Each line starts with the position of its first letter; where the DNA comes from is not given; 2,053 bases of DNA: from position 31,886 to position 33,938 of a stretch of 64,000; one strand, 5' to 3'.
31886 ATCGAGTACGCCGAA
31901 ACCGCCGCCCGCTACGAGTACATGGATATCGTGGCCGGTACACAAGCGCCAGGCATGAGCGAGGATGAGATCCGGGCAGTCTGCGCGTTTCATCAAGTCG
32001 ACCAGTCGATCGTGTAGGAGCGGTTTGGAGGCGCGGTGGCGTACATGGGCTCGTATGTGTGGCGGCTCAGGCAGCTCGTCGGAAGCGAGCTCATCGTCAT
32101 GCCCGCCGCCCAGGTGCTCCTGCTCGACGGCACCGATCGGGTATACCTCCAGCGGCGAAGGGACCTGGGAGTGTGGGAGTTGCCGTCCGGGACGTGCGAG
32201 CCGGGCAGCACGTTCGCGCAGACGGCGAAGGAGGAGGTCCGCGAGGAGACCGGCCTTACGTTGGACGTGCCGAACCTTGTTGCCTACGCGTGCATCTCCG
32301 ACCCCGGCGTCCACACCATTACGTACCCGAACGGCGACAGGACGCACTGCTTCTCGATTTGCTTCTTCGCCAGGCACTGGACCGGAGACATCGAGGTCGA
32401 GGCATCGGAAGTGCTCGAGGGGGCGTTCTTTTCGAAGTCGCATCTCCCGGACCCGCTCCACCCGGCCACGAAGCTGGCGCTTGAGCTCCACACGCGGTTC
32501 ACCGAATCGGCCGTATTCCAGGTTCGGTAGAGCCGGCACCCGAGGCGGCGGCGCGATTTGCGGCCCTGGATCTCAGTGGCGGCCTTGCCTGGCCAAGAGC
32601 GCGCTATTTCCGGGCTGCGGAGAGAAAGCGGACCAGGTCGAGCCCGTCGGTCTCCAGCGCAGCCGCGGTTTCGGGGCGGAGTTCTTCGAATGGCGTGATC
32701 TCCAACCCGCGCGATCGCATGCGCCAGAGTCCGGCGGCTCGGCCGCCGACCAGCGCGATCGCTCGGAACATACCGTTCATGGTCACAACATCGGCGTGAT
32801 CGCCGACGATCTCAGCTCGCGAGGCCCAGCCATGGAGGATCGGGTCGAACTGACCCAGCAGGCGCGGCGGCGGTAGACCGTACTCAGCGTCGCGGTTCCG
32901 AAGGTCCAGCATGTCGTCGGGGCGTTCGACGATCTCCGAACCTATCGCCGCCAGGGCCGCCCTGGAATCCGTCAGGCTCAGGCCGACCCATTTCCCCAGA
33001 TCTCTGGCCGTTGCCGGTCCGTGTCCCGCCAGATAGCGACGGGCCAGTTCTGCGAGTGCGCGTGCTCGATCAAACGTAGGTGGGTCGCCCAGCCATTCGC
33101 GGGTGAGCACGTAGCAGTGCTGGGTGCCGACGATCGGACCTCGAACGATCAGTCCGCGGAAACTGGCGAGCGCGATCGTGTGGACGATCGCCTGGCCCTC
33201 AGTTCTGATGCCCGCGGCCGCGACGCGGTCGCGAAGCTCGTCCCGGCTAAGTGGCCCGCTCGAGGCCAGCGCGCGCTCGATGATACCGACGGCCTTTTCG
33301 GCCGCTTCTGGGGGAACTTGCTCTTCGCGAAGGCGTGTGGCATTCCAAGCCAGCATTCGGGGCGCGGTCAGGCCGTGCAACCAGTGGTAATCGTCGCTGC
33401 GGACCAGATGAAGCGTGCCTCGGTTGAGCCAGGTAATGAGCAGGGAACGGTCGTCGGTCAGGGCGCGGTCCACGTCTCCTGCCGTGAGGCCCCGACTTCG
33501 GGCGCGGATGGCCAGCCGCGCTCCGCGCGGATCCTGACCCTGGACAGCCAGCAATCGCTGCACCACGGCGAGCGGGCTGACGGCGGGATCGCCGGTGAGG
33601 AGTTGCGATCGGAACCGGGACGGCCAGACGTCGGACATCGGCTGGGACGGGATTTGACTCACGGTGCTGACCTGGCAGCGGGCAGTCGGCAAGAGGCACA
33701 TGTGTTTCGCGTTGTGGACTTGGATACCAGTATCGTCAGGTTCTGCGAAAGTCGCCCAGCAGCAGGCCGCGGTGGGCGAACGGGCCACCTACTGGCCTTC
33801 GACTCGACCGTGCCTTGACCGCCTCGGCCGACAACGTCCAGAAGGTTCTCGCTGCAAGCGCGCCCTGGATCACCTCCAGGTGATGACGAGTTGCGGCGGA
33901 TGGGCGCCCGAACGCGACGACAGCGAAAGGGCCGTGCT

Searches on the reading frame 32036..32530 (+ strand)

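Call 81: search_protein_families(library=pfam, proteins=[window:32036-32530:+])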
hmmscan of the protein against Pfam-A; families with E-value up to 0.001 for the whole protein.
window:32036-32530:+ (164 aa): 1 family
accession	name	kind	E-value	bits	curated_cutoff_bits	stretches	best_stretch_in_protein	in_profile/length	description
PF00293.34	NUDIX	-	5.4e-15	56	21.1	1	23-143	4-125/134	NUDIX domain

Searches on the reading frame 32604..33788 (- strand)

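Call 81: search_protein_families(library=pfam, proteins=[window:32604-33788:-])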
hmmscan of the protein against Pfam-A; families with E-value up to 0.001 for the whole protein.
window:32604-33788:- (394 aa): 1 family
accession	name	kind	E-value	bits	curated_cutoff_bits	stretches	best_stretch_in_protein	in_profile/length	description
PF06224.18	AlkZ-like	-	1.7e-56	192.7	25.9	1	76-388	1-329/329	DNA glycosylase AlkZ-like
